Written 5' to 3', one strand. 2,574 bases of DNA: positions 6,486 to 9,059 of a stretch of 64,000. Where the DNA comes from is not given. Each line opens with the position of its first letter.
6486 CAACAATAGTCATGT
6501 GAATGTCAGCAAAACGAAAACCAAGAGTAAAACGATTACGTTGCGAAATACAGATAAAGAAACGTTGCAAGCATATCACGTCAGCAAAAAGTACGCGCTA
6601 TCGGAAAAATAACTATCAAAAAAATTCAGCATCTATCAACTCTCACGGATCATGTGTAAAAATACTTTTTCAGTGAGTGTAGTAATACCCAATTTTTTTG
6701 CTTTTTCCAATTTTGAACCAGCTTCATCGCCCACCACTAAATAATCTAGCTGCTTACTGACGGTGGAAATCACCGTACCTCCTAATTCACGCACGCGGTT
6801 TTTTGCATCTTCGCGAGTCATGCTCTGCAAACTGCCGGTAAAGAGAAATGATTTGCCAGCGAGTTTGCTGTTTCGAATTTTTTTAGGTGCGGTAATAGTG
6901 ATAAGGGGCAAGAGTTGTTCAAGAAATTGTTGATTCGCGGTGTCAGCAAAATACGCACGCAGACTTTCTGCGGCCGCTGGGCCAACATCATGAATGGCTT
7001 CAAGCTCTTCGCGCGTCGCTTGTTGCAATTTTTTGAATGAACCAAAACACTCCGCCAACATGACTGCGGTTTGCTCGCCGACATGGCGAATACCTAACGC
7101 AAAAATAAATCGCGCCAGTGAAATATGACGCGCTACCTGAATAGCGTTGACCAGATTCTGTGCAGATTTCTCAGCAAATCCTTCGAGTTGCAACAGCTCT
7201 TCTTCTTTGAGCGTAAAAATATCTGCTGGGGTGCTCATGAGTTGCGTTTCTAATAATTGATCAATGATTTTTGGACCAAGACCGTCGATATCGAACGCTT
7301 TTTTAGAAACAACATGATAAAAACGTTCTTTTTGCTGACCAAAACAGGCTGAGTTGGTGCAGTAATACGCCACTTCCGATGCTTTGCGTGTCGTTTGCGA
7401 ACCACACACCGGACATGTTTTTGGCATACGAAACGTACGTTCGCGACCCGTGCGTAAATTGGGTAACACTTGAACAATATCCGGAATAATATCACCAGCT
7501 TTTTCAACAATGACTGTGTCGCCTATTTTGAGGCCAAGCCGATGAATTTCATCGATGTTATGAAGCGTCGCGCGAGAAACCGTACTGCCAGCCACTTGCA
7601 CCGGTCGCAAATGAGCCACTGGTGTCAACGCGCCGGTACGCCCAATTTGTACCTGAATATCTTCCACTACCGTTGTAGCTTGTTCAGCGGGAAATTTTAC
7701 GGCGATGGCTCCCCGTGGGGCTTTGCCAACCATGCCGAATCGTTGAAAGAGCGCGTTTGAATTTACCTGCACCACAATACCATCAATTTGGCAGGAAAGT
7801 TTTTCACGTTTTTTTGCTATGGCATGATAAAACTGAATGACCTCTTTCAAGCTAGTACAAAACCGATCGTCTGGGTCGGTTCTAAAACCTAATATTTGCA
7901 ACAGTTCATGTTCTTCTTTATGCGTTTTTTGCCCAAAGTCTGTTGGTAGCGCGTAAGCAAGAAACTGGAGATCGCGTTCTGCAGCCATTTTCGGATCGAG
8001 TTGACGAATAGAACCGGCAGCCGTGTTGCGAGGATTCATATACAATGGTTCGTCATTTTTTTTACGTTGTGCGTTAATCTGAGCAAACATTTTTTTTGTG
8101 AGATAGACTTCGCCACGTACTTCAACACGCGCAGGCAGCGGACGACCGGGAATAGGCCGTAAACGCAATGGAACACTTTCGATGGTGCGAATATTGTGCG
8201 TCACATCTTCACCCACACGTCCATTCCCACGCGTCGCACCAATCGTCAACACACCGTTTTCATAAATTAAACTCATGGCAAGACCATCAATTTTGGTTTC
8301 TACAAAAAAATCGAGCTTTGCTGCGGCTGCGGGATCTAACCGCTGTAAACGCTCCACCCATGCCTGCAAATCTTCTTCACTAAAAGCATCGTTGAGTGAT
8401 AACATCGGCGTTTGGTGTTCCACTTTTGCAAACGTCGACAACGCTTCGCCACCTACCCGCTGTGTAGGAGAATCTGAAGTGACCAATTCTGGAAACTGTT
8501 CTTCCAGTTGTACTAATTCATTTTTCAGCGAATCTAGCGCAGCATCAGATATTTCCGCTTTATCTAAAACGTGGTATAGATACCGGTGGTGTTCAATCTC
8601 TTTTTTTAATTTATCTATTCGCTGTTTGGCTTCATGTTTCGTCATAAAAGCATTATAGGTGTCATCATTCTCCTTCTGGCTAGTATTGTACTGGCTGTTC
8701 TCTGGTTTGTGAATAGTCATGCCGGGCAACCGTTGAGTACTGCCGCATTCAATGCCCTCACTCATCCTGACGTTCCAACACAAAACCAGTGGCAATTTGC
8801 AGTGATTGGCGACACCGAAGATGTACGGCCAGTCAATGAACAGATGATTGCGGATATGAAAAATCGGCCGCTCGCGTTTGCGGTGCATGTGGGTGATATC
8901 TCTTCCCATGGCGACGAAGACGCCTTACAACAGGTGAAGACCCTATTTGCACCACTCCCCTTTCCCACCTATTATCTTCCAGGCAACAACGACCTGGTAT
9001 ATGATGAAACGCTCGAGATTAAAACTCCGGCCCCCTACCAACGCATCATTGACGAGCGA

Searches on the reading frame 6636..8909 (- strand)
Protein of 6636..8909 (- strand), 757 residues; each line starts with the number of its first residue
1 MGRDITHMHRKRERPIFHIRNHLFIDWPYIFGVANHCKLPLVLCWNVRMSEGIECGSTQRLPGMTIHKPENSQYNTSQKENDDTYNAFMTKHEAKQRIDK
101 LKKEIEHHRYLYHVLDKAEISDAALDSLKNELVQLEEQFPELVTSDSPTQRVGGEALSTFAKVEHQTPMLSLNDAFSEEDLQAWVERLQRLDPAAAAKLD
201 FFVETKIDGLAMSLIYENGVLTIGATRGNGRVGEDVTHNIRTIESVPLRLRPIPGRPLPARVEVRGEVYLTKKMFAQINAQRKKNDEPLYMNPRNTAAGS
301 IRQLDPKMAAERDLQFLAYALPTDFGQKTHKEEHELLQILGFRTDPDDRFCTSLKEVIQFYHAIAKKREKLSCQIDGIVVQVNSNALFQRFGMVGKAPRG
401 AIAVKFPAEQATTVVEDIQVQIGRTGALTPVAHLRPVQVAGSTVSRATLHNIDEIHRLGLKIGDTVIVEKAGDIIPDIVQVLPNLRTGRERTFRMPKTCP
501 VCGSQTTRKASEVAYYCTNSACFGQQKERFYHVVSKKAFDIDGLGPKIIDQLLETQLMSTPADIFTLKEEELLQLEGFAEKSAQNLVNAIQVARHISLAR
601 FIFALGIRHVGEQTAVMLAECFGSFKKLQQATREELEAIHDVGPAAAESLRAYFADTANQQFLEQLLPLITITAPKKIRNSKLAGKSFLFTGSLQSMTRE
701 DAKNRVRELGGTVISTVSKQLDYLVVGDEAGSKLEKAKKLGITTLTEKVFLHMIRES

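Call 62: search_protein_families(library=pfam, proteins=[window:6636-8909:-], max_evalue=0.00001)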
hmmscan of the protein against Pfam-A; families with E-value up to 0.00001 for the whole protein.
window:6636-8909:- (757 aa): 9 families
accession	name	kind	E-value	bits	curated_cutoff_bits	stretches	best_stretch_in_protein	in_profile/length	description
PF01653.23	DNA_ligase_aden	-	1.2e-85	287.5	27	1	158-409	2-253/253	NAD-dependent DNA ligase adenylation domain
PF03120.22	DNA_ligase_OB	-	5.6e-34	116.3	32.9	1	412-489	1-78/79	NAD-dependent DNA ligase OB-fold domain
PF12826.13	HHH_2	-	9.6e-23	80.6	27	1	600-662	1-63/64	Helix-hairpin-helix motif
PF14520.12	HHH_5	-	5e-16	59.4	27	1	540-591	6-56/57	Helix-hairpin-helix domain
PF00533.33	BRCT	-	4e-14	53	21.3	1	681-753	4-77/78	BRCA1 C Terminus (BRCT) domain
PF03119.21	DNA_ligase_ZBD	-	3.9e-09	36.7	25.8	1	498-522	1-25/27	NAD-dependent DNA ligase C4 zinc finger domain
PF22745.1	Nlig-Ia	-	7.7e-08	33.3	27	1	95-145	3-53/92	DNA ligase-like, N-terminal NAD+-binding domain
PF12738.14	PTCB-BRCT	-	2.2e-06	28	22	1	695-745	9-59/63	twin BRCT domain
PF00633.29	HHH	-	6.1e-06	26.3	24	0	624-653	1-30/30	Helix-hairpin-helix motif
